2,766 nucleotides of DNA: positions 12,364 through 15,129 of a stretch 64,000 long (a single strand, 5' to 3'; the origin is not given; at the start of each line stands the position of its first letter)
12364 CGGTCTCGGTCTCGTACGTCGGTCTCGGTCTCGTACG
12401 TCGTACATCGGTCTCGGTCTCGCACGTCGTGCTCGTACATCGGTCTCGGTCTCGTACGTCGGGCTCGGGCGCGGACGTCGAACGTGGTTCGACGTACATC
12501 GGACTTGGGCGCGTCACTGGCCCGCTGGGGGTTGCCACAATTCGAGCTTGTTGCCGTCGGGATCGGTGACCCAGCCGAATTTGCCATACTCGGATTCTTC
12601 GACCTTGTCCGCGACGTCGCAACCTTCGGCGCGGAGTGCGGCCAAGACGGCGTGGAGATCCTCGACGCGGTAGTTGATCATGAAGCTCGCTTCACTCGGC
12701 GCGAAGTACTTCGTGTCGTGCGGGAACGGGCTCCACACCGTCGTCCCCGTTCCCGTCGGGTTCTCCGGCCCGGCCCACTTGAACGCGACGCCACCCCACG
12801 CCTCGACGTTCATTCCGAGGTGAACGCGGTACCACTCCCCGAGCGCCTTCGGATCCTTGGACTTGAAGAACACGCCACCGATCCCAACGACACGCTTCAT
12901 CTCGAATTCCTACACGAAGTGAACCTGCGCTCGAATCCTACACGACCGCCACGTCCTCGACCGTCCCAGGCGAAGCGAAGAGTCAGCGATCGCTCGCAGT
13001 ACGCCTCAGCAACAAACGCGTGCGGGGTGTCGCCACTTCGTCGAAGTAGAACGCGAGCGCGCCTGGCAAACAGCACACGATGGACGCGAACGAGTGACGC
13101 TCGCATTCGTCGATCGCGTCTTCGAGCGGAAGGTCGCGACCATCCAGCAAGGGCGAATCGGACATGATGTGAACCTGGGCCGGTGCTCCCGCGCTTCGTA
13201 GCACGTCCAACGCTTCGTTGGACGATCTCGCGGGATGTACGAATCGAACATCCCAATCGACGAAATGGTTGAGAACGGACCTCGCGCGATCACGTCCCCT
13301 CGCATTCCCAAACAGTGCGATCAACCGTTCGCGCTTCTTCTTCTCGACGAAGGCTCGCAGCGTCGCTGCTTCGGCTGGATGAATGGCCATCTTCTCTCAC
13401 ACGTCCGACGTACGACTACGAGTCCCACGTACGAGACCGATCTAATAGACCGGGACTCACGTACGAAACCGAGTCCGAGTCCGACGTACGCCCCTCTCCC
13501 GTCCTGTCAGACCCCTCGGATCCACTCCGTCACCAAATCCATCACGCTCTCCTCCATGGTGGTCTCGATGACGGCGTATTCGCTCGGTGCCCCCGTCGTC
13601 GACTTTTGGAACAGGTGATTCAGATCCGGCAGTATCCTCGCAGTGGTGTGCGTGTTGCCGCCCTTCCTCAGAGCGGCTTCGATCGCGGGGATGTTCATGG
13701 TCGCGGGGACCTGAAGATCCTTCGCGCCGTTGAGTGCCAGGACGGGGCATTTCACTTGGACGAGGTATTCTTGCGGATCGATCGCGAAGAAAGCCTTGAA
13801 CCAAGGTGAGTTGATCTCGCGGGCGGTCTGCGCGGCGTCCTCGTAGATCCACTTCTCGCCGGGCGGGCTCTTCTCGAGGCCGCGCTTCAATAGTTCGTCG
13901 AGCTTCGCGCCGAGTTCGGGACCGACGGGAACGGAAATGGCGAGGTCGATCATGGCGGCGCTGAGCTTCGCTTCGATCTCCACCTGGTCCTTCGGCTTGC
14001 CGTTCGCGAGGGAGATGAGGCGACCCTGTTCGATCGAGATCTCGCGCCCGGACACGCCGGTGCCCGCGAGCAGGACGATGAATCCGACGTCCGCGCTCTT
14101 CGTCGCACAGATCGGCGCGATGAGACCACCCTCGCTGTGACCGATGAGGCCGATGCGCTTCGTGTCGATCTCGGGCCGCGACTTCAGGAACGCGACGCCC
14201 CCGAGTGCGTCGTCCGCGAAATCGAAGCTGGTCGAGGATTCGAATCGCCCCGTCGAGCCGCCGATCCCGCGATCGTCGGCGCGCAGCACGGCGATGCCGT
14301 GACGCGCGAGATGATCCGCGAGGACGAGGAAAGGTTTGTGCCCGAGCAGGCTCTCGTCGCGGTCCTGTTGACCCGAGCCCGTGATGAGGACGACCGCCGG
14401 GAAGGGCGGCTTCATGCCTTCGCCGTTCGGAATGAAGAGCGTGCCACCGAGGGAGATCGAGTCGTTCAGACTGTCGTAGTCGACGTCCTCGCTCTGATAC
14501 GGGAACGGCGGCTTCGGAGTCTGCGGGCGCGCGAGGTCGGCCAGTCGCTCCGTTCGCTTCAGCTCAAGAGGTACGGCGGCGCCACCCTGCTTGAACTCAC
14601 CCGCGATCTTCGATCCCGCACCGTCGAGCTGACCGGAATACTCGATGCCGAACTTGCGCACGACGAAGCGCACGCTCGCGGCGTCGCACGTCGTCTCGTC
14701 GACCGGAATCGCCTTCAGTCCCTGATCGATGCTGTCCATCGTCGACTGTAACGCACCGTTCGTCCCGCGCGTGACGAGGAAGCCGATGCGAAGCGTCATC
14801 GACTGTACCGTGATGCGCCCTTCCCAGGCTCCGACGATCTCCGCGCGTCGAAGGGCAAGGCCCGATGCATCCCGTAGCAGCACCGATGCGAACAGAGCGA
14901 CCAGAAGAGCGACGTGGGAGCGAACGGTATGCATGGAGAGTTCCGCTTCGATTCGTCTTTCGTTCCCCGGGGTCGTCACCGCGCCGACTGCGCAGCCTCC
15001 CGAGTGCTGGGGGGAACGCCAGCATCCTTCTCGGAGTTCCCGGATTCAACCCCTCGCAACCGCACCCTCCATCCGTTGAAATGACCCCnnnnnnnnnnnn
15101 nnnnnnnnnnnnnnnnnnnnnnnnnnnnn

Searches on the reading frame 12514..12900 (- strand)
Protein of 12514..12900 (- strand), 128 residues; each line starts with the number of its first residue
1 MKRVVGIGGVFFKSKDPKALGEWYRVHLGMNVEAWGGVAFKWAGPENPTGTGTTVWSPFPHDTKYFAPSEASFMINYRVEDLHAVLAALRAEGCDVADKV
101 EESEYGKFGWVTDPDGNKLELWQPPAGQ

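Call 46: search_protein_families(library=pfam, proteins=[window:12514-12900:-], max_evalue=0.00001)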
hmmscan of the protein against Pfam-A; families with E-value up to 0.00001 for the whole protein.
window:12514-12900:- (128 aa): 2 families
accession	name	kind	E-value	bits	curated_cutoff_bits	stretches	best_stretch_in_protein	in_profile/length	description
PF18029.7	Glyoxalase_6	-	2.9e-07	31.6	23.6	1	10-121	2-105/106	Glyoxalase-like domain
PF00903.31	Glyoxalase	-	6.7e-06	26.9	20.6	1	15-121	10-121/121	Glyoxalase/Bleomycin resistance protein/Dioxygenase superfamily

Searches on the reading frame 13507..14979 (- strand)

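Call 47: search_protein_families(library=pfam, proteins=[window:13507-14979:-], max_evalue=0.00001)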
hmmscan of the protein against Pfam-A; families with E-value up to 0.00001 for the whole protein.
window:13507-14979:- (490 aa): 6 families
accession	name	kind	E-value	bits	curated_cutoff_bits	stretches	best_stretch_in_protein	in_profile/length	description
PF12146.15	Hydrolase_4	-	3.6e-10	40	27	1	220-455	23-232/239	Serine aminopeptidase, S33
PF00326.27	Peptidase_S9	-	4.8e-10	39.7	22.6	0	224-309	10-98/213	Prolyl oligopeptidase family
PF02129.25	Peptidase_S15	-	3.5e-09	37.2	23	1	175-424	3-236/262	X-Pro dipeptidyl-peptidase (S15 family)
PF08840.17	BAAT_C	-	2.6e-08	34.6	20.9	1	261-321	9-69/210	BAAT / Acyl-CoA thioester hydrolase C terminal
PF12697.13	Abhydrolase_6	-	8.1e-08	33.6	26.3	1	219-459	19-208/217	Alpha/beta hydrolase family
PF01738.24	DLH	-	4e-06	27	21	0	254-302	77-125/217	Dienelactone hydrolase family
